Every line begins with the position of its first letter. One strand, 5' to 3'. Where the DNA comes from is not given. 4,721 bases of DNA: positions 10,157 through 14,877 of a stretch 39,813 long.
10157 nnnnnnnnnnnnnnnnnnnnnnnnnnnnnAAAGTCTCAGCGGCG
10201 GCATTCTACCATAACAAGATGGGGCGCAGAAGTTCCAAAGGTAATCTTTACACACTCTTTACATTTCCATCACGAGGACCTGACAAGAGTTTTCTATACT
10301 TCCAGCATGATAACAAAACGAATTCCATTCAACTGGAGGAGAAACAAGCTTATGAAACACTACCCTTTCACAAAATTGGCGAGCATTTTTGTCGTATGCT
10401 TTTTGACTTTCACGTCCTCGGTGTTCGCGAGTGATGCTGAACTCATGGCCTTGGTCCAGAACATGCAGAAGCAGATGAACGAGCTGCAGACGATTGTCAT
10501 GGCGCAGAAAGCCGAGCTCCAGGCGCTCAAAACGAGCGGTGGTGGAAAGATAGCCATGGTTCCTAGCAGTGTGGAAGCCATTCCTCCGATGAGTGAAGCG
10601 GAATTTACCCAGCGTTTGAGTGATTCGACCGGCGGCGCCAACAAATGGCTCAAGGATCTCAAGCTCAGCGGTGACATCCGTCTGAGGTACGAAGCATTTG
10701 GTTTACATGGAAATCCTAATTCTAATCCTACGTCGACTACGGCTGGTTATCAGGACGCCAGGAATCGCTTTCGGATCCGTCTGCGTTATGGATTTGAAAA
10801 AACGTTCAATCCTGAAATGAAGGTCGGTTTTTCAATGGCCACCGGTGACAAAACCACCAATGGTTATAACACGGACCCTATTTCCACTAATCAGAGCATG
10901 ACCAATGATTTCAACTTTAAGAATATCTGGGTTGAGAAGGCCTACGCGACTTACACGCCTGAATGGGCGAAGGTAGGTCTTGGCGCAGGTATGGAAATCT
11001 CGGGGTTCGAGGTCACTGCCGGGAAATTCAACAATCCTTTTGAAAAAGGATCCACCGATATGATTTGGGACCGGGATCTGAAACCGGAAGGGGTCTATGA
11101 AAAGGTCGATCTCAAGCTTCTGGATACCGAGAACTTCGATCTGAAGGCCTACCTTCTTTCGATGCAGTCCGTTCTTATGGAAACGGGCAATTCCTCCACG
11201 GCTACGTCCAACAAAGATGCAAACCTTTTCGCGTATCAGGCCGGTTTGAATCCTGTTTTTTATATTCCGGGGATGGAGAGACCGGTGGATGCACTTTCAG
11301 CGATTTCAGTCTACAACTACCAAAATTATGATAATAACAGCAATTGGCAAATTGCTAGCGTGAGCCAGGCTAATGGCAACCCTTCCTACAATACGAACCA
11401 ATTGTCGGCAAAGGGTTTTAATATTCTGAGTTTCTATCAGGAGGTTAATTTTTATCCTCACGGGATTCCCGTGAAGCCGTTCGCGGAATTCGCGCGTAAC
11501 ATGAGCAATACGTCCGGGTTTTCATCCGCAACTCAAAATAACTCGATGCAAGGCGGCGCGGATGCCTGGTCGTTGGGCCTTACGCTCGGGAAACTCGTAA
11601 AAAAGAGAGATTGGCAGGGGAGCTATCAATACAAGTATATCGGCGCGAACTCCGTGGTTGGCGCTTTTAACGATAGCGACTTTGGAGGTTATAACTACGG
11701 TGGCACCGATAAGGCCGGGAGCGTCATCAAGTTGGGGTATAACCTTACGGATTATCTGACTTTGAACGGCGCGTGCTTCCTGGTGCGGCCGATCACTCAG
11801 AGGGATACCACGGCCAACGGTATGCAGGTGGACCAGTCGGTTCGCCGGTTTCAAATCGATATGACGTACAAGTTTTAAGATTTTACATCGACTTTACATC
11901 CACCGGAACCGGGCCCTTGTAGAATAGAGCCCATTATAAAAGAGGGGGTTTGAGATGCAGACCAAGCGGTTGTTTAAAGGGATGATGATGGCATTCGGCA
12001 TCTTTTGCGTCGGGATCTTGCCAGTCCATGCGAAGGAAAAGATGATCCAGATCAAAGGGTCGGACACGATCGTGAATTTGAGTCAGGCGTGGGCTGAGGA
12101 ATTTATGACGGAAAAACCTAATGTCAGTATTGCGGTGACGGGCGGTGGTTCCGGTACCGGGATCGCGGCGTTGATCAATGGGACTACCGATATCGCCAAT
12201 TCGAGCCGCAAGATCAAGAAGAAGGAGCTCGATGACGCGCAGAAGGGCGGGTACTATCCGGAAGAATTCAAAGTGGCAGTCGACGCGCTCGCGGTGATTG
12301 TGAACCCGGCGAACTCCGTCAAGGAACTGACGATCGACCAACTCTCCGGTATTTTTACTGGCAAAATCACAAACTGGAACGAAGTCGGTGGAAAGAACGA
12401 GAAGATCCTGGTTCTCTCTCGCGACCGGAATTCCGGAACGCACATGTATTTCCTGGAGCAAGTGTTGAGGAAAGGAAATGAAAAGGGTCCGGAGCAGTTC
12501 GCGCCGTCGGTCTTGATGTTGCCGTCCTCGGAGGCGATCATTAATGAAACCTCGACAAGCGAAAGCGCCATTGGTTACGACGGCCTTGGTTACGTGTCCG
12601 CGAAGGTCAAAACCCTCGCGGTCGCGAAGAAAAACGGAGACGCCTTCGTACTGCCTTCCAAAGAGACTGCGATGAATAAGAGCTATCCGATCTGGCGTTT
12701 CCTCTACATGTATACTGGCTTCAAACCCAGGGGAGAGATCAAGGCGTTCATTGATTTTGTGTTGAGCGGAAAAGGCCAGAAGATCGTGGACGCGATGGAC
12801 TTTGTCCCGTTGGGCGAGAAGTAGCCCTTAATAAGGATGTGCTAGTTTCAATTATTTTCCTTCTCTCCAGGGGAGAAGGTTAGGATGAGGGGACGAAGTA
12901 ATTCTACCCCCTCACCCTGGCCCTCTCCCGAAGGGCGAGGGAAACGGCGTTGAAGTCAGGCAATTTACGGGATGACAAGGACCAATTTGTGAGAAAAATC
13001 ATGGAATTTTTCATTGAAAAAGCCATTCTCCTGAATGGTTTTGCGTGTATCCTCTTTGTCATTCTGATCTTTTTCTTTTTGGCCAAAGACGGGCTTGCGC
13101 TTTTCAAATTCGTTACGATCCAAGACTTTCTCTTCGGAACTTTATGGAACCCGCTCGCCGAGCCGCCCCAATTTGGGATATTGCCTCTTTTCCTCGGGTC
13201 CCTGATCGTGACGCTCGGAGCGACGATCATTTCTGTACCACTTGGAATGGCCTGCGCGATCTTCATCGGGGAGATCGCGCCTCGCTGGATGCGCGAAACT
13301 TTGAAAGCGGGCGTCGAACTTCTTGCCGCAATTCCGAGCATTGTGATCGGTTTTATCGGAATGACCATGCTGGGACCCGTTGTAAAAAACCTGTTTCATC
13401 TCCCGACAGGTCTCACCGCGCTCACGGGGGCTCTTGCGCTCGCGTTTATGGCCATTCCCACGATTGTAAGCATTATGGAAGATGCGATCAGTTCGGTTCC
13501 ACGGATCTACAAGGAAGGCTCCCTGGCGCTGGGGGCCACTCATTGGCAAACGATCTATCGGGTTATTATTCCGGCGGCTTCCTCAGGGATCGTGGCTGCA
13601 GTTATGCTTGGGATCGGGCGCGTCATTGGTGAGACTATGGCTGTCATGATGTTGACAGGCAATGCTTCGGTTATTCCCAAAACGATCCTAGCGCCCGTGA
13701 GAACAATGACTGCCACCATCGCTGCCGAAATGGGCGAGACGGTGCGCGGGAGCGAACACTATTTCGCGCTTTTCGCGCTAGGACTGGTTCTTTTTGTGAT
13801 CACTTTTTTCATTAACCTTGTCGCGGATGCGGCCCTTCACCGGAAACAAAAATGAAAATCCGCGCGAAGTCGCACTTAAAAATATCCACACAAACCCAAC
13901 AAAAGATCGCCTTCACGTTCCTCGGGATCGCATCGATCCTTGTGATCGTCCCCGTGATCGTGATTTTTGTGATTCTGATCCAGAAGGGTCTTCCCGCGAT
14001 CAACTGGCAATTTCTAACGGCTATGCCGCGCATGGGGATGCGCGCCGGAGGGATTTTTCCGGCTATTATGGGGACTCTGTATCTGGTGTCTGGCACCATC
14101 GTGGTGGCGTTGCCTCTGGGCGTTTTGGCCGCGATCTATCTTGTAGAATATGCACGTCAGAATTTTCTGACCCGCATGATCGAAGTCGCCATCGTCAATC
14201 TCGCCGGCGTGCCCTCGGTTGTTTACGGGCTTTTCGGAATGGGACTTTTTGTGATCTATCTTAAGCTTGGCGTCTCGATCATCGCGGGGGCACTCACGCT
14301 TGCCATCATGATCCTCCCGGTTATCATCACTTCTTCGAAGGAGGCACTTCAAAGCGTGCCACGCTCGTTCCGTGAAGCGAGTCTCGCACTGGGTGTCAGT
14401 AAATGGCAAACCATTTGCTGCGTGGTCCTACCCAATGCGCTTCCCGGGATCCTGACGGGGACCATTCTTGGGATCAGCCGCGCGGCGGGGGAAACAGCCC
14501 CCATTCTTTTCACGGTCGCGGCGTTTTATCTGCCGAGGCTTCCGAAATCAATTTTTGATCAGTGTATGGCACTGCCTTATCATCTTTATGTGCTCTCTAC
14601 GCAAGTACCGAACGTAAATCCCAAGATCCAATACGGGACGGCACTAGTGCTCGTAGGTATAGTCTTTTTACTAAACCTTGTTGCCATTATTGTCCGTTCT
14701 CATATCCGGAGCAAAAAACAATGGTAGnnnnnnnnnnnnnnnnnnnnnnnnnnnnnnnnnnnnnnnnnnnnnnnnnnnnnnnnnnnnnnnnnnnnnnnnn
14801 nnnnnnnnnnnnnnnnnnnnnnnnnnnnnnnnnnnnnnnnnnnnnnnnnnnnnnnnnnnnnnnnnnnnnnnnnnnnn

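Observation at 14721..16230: Tandem PstB paralogs with complementary motif degeneration predict an asymmetric ATPase heterodimer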

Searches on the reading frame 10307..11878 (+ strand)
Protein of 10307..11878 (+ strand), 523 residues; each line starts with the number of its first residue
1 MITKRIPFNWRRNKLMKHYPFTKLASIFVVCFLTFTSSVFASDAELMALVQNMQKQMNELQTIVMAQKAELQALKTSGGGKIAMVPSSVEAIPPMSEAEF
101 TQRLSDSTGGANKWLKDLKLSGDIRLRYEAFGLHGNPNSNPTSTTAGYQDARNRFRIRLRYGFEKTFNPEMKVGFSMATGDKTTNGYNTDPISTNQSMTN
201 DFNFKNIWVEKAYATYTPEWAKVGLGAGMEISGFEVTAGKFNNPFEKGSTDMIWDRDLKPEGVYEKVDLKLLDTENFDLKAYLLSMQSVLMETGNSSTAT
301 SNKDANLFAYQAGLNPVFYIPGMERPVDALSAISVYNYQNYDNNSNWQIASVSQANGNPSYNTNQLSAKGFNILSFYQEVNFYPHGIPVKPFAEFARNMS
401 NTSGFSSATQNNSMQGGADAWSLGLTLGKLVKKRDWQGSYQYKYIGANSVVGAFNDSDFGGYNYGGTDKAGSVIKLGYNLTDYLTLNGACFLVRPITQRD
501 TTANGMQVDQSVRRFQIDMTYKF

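Call 35: search_protein_families(library=pfam, proteins=[window:10307-11878:+], max_evalue=0.00001)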
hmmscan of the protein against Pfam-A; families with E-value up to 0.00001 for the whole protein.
window:10307-11878:+ (523 aa): 1 family
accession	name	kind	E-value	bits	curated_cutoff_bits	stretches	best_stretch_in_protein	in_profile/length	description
PF16930.11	Porin_5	-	6.2e-37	127.8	22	2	113-375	98-363/535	Putative porin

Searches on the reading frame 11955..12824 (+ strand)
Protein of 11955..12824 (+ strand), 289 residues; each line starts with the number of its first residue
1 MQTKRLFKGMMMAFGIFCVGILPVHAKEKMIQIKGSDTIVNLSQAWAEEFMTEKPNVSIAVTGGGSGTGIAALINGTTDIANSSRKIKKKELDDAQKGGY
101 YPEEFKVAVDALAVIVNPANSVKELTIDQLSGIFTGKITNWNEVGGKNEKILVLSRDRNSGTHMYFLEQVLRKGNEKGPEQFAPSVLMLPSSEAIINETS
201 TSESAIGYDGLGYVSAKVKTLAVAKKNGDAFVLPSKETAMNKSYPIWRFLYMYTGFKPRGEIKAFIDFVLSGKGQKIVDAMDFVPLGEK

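Call 35: search_protein_families(library=pfam, proteins=[window:11955-12824:+], max_evalue=0.00001)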
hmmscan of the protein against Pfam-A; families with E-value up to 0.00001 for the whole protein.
window:11955-12824:+ (289 aa): 4 families
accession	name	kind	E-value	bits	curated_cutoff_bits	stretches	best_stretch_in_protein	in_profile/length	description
PF12849.12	PBP_like_2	-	2.8e-46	158.9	27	1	31-271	12-265/267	PBP superfamily domain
PF12727.12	PBP_like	-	2.2e-11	43.7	27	1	47-176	1-119/193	PBP superfamily domain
PF13531.11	SBP_bac_11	-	7e-07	29.7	25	1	45-278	15-221/227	Bacterial extracellular solute-binding protein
PF01547.30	SBP_bac_1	-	7.8e-07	29.8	26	1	44-276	11-307/307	Bacterial extracellular solute-binding protein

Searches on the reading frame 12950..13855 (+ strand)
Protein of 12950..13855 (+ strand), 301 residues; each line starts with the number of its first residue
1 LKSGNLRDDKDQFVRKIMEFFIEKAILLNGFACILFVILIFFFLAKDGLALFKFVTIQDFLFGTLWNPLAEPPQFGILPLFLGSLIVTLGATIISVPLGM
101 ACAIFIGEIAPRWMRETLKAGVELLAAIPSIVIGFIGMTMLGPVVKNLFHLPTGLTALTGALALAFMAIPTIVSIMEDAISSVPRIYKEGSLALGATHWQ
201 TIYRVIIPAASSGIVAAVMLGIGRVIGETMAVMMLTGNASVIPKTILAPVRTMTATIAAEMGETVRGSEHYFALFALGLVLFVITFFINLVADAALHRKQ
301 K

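Call 35: search_protein_families(library=pfam, proteins=[window:12950-13855:+], max_evalue=0.00001)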
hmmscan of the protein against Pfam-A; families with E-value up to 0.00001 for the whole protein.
window:12950-13855:+ (301 aa): 1 family
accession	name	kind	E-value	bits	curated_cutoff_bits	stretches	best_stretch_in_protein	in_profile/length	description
PF00528.27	BPD_transp_1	-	1.3e-19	71.1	26.4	1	97-294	3-177/184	Binding-protein-dependent transport system inner membrane component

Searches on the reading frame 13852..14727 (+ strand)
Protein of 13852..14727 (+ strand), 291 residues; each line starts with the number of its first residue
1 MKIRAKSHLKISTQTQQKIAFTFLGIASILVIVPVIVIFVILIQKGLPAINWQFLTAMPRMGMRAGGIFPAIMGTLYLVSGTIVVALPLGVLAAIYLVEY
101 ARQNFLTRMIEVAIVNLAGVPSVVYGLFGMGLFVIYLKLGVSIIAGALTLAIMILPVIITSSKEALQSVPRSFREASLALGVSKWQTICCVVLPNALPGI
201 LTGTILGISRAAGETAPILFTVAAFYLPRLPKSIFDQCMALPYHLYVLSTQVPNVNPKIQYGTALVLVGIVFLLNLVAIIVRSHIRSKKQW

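Call 35: search_protein_families(library=pfam, proteins=[window:13852-14727:+], max_evalue=0.00001)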
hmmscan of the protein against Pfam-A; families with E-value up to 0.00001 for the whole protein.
window:13852-14727:+ (291 aa): 1 family
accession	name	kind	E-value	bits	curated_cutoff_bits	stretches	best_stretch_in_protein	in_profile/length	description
PF00528.27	BPD_transp_1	-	2.7e-20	73.3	26.4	1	87-286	2-179/184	Binding-protein-dependent transport system inner membrane component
